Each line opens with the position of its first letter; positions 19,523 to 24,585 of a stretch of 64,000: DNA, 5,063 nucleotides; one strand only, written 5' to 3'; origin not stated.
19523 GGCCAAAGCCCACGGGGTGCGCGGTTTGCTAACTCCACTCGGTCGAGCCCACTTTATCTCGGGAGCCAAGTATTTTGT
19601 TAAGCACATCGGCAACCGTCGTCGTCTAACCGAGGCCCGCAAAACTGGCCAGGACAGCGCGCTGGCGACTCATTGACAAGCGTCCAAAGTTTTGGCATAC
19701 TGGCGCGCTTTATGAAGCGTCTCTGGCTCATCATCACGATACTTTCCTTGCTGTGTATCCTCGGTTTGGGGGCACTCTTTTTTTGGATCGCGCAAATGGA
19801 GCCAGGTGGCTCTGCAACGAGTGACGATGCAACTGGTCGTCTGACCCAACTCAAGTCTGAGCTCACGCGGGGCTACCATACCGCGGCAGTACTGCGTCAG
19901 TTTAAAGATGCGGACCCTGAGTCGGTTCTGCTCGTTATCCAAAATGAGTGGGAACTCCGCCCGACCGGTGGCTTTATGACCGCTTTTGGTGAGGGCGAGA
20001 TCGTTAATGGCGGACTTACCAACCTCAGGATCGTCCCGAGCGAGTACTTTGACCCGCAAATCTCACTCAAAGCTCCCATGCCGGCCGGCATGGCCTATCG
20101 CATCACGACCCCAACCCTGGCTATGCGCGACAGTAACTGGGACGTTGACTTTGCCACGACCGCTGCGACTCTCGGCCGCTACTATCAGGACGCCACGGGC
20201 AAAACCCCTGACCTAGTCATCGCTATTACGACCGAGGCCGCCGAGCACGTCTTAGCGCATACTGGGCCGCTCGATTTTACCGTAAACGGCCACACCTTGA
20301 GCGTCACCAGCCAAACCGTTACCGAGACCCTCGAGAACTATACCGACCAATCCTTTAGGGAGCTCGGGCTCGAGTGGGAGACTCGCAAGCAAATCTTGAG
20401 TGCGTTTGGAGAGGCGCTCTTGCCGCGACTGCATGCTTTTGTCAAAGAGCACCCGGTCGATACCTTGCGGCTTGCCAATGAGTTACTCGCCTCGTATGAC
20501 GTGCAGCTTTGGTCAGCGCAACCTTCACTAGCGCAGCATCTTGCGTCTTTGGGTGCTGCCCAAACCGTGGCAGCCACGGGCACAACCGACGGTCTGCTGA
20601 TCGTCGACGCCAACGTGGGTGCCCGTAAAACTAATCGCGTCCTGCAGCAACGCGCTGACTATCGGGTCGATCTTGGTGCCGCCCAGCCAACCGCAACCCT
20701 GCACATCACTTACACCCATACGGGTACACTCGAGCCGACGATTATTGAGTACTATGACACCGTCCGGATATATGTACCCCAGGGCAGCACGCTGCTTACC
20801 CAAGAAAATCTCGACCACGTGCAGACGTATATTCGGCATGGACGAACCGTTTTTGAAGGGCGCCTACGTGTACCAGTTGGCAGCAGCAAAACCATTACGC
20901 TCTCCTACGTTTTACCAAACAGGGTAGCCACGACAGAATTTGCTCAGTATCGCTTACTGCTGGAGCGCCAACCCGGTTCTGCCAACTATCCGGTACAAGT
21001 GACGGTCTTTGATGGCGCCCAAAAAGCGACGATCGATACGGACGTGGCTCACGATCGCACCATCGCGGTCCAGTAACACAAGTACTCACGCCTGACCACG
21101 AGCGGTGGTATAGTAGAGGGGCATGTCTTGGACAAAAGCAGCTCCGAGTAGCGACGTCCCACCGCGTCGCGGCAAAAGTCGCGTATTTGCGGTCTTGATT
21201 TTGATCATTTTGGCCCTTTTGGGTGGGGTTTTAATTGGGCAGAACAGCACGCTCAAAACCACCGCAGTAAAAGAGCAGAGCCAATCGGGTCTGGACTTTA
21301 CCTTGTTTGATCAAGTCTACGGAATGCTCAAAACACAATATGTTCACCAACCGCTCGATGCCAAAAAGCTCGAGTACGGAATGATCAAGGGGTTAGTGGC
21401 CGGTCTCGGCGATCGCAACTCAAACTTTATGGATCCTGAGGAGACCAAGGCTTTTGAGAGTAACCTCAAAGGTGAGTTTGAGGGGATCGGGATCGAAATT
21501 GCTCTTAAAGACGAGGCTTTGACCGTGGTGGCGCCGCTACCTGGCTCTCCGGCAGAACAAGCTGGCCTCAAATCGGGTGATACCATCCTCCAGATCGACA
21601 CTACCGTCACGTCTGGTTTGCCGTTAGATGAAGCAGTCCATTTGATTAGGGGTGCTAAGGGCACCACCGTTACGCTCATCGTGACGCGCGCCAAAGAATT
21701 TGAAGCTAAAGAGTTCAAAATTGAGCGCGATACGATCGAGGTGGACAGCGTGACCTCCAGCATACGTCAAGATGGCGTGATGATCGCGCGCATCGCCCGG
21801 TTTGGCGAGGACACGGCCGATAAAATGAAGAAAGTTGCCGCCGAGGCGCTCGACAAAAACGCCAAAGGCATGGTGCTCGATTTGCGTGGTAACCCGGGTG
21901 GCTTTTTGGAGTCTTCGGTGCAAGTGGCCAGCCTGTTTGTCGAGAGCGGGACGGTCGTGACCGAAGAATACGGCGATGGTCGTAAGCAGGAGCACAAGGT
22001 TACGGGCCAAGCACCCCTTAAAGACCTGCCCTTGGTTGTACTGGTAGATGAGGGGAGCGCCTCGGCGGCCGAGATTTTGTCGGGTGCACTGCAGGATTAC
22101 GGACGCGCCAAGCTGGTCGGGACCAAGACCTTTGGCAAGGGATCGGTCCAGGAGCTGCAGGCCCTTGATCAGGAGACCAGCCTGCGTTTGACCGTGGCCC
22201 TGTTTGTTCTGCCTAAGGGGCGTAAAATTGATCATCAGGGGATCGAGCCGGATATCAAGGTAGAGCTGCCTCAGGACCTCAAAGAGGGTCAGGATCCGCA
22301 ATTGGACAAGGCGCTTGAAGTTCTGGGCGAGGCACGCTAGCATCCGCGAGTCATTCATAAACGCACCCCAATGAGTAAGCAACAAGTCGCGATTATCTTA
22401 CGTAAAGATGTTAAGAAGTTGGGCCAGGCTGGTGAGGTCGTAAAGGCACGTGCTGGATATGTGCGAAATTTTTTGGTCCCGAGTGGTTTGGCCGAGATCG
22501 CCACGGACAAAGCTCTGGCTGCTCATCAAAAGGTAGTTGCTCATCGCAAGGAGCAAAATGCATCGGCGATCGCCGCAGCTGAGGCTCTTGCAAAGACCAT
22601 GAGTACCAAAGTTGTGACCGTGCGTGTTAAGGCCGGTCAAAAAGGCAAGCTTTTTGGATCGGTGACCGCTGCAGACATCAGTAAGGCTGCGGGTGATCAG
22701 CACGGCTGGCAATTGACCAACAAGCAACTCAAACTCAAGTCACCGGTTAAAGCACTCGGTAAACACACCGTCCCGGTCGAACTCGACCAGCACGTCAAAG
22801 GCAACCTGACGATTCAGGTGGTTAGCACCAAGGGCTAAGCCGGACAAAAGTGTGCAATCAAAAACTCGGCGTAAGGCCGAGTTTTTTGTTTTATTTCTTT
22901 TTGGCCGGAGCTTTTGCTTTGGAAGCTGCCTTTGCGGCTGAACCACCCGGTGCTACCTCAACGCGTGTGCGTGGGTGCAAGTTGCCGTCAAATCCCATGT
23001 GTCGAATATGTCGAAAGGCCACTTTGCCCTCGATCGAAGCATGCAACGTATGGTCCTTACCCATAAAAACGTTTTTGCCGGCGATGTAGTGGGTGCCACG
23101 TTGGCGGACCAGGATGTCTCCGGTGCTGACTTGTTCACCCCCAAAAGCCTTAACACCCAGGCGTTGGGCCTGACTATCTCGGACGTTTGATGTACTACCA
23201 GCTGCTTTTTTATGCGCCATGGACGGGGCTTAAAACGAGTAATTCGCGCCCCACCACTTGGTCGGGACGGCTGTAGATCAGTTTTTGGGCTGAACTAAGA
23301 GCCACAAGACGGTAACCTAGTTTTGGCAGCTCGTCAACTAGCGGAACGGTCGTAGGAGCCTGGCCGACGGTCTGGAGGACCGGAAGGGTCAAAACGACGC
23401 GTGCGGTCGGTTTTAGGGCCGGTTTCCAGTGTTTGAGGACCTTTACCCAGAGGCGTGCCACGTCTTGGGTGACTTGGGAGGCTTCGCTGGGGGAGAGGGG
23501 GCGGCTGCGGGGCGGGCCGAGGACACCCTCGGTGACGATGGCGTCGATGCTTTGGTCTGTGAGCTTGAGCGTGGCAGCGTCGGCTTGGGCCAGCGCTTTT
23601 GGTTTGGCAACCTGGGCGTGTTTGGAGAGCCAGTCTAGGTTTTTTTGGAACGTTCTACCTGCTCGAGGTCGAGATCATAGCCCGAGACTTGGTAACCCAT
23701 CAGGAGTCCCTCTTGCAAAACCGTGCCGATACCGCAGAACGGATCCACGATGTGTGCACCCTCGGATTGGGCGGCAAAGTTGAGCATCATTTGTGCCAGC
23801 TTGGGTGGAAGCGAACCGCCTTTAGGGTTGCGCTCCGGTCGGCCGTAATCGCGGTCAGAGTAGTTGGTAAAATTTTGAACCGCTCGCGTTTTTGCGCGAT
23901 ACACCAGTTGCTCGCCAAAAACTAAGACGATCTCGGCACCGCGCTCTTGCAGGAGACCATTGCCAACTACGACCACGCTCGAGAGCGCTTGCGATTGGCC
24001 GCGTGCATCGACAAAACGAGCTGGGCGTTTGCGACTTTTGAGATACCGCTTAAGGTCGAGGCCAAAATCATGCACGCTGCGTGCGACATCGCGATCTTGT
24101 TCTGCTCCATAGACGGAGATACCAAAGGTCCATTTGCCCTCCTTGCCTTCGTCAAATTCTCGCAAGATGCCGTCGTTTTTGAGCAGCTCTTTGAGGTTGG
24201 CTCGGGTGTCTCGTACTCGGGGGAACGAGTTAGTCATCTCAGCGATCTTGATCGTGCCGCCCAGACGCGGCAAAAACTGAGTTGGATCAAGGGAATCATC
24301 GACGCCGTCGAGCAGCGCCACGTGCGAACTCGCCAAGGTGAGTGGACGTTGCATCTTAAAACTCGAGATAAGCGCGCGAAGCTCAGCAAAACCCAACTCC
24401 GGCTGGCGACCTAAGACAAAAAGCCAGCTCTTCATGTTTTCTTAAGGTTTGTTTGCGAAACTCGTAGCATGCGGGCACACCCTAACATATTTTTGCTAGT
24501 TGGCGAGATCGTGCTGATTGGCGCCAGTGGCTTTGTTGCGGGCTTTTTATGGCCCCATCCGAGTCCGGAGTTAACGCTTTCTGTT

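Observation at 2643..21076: One locus encodes both a Wzx/Wzy-type glycopolymer pathway and CWB2-anchored surface proteins, which points to a self-contained cell-wall polymer plus anchored-protein system.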

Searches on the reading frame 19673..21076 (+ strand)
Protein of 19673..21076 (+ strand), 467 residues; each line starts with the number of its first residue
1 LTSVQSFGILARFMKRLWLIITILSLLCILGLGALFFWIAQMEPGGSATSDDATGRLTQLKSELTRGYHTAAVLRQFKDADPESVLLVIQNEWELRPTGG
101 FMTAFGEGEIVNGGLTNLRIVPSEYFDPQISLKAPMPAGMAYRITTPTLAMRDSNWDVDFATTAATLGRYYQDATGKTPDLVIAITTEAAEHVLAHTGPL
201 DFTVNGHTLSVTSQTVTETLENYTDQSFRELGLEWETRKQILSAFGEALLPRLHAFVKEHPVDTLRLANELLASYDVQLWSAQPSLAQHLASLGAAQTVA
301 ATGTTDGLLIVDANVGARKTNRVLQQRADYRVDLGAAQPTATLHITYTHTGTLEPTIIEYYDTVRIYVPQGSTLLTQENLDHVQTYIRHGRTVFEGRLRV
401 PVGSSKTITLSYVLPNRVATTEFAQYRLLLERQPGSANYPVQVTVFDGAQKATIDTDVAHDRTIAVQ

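Call 4: search_protein_families(library=pfam, proteins=[window:19673-21076:+], max_evalue=0.01)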
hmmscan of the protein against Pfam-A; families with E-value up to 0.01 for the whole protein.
window:19673-21076:+ (467 aa): 1 family
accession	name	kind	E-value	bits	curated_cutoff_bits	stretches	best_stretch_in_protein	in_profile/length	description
PF13196.11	DUF4012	-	5.1e-20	72.9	28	1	82-222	3-141/144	Protein of unknown function (DUF4012)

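Call 32: search_protein_families(library=ncbifam, proteins=[window:19673-21076:+], max_evalue=0.00001)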
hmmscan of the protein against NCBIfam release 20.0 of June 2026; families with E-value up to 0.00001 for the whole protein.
window:19673-21076:+ (467 aa): 0 families

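Call 40: search_solved_structures(query=window:19673-21076:+, max_evalue=1)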
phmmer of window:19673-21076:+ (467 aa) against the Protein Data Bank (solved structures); distinct sequences matched with E-value up to 1: 0.

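Call 63: predict_structure(protein=window:19712-21076:+)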
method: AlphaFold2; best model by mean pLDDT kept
length: 454 residues; sequences in the alignment: 1
mean_pLDDT: 42.0   pTM: 0.30
mean pLDDT of the five models: 42.0, 39.0, 38.0, 37.0, 31.5
residues with pLDDT >= 90: 0; 70-90: 60; 50-70: 97; < 50: 297
segments of 3 or more residues with pLDDT < 50: 28-173, 209-220, 247-344, 403-413, 433-454
pLDDT, mean of each block of 10 residues (from residue 1): 79 84 57 29 25 22 25 25 22 24 25 26 22 21 24 26 29 51 74 72 58 40 52 57 45 36 24 26 23 22 20 23 37 45 55 67 75 69 72 61 41 55 53 42 35 30
secondary structure, 60 per line:
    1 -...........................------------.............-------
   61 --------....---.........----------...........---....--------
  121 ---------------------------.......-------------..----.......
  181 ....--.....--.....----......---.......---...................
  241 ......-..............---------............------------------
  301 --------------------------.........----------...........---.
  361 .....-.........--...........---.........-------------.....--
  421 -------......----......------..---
elements in order: H2-28 H41-53 E76-84 E95-105 H148-154 H174-184 E187-191 E194-198 H203-208 H212-218 H222-246 H248-261 H271-282 E327-335 E346-356 E360-365 E367-375 E378-388 E392-400 E414-418 E428-433 E438-443

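Call 72: search_solved_structures(query=A3, max_evalue=10)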
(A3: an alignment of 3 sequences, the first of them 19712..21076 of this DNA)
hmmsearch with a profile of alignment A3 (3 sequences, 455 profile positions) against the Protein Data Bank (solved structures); distinct sequences matched with E-value up to 10: 8.
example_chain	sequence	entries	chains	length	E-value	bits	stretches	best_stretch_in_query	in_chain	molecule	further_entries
1evh_A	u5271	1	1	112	0.23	13.2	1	83-136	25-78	PROTEIN (MENA EVH1 DOMAIN)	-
4my6_A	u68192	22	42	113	0.24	13.2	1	83-136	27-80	Protein enabled homolog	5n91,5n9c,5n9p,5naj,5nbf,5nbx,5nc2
9c66_A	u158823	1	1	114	0.24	13.2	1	83-136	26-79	Protein enabled homolog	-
2iyb_A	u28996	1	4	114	0.24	13.2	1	83-136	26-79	PROTEIN ENABLED HOMOLOG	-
2xqn_M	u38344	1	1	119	0.24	13.2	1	83-136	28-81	ENABLED HOMOLOG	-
9z8i_A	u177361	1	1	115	0.25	13.2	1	83-136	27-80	Protein enabled homolog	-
7lxf_A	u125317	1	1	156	0.48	12.2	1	83-136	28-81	Protein enabled homolog,Photoreceptor cilium actin regulator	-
7lxe_A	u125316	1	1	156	0.49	12.2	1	83-136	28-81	Protein enabled homolog,Abl interactor 1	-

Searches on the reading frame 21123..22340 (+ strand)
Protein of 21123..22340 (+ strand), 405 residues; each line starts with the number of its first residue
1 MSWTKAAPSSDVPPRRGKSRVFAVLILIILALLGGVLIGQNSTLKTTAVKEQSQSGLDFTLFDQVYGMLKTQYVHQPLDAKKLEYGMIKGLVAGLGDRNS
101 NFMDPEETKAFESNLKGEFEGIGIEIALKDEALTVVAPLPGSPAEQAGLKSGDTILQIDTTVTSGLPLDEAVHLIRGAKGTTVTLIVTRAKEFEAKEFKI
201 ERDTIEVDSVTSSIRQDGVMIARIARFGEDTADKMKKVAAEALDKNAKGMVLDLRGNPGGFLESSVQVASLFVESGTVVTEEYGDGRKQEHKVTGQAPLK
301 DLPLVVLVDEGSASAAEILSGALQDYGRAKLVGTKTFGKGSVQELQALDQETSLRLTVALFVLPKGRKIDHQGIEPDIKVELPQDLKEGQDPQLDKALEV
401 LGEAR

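Call 4: search_protein_families(library=pfam, proteins=[window:21123-22340:+], max_evalue=0.01)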
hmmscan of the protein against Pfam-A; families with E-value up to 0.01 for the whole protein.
window:21123-22340:+ (405 aa): 5 families
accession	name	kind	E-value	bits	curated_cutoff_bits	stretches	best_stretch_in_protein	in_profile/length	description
PF03572.23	Peptidase_S41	-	5.3e-51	172.9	24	1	223-380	6-165/165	Peptidase family S41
PF17820.7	PDZ_6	-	1.8e-11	44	27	1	135-189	2-54/54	PDZ domain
PF00595.29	PDZ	-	1e-10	42.3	23.2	1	120-187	10-80/81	PDZ domain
PF13180.12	PDZ_2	-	1e-08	35.8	27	1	121-192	2-72/80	PDZ domain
PF22694.1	CtpB_N-like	-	5.3e-06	27.2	27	1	49-106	28-84/85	Activating protease CtpB N-terminal domain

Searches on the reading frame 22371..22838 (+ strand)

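Call 4: search_protein_families(library=pfam, proteins=[window:22371-22838:+], max_evalue=0.01)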
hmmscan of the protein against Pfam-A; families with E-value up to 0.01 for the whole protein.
window:22371-22838:+ (155 aa): 2 families
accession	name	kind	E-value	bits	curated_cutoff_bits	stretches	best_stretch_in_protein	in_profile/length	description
PF03948.19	Ribosomal_L9_C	-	3.7e-23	82.2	23.2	1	68-151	1-85/86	Ribosomal protein L9, C-terminal domain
PF01281.25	Ribosomal_L9_N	-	5.5e-18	64.7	20.7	1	8-50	3-45/47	Ribosomal protein L9, N-terminal domain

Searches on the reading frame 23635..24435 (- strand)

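Call 4: search_protein_families(library=pfam, proteins=[window:23635-24435:-], max_evalue=0.01)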
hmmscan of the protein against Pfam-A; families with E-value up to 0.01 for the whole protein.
window:23635-24435:- (266 aa): 2 families
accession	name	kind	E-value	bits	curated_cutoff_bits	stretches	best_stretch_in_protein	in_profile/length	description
PF01170.24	UPF0020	-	1.2e-08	35.4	22.3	1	205-250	8-53/197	RMKL-like, methyltransferase domain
PF01555.25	N6_N4_Mtase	-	2.7e-05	24.6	26.7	1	206-264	163-220/221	DNA methylase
